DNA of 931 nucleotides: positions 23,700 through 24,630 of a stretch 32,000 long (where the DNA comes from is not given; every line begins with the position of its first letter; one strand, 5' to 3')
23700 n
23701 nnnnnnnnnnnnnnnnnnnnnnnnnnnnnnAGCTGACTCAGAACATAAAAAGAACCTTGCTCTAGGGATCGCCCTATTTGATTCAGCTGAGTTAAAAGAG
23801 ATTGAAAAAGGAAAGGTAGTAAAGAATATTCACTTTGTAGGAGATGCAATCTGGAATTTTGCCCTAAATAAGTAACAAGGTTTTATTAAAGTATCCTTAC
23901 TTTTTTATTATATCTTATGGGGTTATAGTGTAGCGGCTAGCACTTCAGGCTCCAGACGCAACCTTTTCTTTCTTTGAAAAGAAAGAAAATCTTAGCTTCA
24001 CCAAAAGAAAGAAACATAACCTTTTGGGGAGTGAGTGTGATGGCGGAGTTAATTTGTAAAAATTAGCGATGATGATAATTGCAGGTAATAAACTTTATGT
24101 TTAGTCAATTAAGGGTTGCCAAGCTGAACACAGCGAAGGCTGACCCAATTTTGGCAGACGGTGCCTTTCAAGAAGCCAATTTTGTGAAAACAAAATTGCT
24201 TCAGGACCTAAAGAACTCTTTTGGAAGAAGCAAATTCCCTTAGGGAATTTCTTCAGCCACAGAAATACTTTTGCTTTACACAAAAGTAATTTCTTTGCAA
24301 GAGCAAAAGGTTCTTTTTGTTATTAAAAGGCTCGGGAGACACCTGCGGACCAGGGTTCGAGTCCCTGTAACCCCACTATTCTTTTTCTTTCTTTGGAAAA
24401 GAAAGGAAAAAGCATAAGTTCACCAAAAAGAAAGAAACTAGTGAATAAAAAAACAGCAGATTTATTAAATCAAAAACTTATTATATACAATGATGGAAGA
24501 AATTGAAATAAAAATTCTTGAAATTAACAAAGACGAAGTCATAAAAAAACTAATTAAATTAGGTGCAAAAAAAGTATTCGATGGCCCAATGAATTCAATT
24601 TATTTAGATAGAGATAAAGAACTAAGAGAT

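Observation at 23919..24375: tRNA-Trp(CCA) interrupted by an exceptionally long (about 385 nt) canonical BHB intron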

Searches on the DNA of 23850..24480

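Call 7: search_rna_families(source=window, start=23850, end=24480, threshold=evalue, max_evalue=10, show_alignments=4)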
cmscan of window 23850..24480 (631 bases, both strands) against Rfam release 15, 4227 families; matches with E-value up to 10: 27.
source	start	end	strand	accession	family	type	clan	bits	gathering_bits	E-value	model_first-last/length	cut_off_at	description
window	24186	24299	-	RF04312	trpB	Cis-reg;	-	25.5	59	0.29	1-107/107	no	trpB ncRNA motif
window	24182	24283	-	RF03598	MIR6024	Gene; miRNA;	-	21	72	0.12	1-99/99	no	MIR6024 microRNA precursor family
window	24168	24293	-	RF02618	SSRC34_2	Gene; sRNA;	-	20.7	48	0.74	1-125/125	no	Streptococcus sRNA 34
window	24373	24416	+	RF02584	KRAS_3UTR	Cis-reg;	-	20.6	49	9.9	1-49/49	no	KRAS 3' UTR cis-regulatory element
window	24256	24324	+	RF04312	trpB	Cis-reg;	-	20.5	59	2.8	1-107/107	no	trpB ncRNA motif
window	23957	23989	-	RF03520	mir-3059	Gene; miRNA;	-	20.1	88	0.27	1-59/59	no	mir-3059 microRNA precursor family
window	23963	23990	+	RF04239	mir-4679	Gene; miRNA;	-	18.8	88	0.96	1-75/75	no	mir-4679 microRNA precursor family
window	23963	23990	-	RF04239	mir-4679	Gene; miRNA;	-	18.7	88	1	1-75/75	no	mir-4679 microRNA precursor family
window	24335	24378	+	RF00023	tmRNA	Gene;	CL00001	17.9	47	3.6e-05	1-374/374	no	transfer-messenger RNA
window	24148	24232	-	RF02109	DLEU2_5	Gene; lncRNA;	-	16.9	40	3.1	1-84/84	no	Deleted in lymphocytic leukemia 2 conserved region 5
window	24381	24411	+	RF03578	mir-3910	Gene; miRNA;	-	16.8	95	2.4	1-82/82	no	mir-3910 microRNA precursor family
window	24351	24367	+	RF01684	mascRNA-menRNA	Gene;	-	16.4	42.5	1.8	33-49/56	no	MALAT1-associated small cytoplasmic RNA/MEN beta RNA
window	23858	24001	-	RF02527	SSRC38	Gene; sRNA;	-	16.3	80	2.5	1-166/166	no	Streptococcus sRNA SSRC38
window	24229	24309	+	RF02109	DLEU2_5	Gene; lncRNA;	-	15.8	40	5.4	1-84/84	no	Deleted in lymphocytic leukemia 2 conserved region 5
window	24378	24415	+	RF04239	mir-4679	Gene; miRNA;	-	15.8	88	6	1-75/75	no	mir-4679 microRNA precursor family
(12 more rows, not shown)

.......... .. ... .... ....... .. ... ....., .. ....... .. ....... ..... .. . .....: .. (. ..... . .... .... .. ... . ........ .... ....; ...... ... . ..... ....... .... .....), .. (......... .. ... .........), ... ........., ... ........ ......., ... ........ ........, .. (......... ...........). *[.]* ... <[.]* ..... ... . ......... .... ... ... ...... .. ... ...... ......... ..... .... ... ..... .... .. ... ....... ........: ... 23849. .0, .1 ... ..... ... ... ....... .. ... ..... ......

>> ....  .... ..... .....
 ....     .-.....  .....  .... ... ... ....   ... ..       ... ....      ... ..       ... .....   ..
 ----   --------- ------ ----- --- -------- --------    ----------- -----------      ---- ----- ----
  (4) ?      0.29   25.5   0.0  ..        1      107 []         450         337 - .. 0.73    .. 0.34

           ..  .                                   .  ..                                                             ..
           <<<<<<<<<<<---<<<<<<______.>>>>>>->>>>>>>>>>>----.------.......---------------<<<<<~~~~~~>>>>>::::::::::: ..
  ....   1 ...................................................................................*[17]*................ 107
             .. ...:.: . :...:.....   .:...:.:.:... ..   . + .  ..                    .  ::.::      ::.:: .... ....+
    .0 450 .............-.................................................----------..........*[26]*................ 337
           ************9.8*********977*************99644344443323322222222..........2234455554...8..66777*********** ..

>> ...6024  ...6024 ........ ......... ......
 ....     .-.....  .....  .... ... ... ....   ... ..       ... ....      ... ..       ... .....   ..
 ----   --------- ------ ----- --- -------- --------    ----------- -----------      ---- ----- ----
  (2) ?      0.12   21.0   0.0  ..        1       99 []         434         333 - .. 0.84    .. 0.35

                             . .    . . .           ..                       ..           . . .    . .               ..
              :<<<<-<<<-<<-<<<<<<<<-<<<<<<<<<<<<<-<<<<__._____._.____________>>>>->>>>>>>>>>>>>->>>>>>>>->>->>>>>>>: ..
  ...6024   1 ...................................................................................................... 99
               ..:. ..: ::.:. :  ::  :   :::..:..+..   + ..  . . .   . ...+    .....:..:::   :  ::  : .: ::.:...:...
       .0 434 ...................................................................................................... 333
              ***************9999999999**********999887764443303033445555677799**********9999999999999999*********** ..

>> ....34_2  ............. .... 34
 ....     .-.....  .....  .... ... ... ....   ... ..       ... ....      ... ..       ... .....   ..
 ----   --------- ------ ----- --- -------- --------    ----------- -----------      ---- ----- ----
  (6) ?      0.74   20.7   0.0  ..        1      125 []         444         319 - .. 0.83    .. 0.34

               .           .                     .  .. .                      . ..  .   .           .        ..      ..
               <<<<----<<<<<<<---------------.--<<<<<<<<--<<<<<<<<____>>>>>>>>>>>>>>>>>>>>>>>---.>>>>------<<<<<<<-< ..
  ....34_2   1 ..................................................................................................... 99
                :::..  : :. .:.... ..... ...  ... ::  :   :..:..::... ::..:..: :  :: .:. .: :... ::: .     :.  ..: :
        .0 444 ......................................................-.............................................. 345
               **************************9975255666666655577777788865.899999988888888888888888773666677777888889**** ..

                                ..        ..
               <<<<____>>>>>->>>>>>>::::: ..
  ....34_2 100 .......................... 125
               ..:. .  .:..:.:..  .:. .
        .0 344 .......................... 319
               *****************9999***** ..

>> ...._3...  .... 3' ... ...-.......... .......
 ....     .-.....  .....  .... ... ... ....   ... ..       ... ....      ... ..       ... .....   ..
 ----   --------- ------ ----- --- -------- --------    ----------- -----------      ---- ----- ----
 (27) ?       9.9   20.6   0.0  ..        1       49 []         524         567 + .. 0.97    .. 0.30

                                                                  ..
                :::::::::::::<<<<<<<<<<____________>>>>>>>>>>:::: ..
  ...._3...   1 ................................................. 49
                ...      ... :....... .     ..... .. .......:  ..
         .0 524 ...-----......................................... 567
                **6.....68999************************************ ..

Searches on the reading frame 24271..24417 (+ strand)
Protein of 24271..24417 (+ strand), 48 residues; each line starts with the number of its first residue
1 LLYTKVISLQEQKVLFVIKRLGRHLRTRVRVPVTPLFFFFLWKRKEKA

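Call 55: search_protein_families(library=pfam, proteins=[window:24271-24417:+], max_evalue=1)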
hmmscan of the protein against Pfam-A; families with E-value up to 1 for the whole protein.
window:24271-24417:+ (48 aa): 1 family
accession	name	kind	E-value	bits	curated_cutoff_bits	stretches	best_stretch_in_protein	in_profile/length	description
PF06816.18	NOD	-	0.1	12.4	20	1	9-31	20-41/56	NOTCH protein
